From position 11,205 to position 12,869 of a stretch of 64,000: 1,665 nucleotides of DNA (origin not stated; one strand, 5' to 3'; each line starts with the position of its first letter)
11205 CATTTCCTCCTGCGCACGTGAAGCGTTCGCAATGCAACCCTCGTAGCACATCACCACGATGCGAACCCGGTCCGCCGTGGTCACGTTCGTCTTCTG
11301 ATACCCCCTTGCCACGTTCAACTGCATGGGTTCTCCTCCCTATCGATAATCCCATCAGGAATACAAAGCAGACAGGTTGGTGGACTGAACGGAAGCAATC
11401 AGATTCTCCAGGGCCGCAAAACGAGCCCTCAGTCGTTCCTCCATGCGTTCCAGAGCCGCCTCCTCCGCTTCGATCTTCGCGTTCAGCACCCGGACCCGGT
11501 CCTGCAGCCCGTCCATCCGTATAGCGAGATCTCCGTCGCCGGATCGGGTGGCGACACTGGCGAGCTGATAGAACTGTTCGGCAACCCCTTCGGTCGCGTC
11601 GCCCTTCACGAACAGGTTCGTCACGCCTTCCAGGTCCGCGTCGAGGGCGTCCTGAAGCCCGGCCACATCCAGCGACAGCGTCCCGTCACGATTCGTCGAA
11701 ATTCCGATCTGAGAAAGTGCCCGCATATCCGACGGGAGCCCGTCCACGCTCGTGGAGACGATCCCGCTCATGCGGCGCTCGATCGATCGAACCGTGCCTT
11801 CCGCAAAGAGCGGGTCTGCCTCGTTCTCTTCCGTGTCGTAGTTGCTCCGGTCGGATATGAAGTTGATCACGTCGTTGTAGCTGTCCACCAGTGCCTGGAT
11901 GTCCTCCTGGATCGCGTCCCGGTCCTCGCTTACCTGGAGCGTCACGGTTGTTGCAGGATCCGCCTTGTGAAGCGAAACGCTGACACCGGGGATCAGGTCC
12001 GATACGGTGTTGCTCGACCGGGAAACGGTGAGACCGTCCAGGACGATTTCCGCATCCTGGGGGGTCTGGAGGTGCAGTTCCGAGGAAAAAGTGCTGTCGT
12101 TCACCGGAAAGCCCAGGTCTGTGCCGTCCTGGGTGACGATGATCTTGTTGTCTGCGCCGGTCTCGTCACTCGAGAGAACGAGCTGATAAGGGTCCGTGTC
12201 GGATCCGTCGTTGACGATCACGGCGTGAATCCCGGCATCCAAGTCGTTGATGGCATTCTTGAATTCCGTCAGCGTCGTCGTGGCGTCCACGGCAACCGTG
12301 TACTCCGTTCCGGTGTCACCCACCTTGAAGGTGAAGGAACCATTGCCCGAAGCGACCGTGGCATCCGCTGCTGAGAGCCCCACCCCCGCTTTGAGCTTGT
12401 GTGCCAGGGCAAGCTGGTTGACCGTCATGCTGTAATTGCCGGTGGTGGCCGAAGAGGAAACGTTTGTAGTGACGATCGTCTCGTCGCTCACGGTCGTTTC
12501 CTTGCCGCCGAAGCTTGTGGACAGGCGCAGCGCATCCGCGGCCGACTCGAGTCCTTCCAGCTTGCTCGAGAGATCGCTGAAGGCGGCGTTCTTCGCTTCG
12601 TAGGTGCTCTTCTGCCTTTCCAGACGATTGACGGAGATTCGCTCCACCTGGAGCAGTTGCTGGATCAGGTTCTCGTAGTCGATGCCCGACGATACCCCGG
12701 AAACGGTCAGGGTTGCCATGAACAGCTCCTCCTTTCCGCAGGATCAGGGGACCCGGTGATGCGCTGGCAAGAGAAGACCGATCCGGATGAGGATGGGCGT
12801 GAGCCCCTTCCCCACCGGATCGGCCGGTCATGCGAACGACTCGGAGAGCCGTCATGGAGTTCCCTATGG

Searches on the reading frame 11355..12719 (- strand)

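Call 90: search_protein_families(library=pfam, proteins=[window:11355-12719:-], max_evalue=0.00001)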
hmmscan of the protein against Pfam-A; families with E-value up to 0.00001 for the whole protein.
window:11355-12719:- (454 aa): 2 families
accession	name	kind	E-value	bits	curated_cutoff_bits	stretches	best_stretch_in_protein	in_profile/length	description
PF07195.17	FliD_C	-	7.8e-53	179.8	25.4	1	221-445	2-235/236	Flagellar hook-associated protein 2 C-terminus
PF02465.23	FliD_N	-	1.3e-24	87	24.8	1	11-107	1-97/97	Flagellar hook-associated protein 2 N-terminus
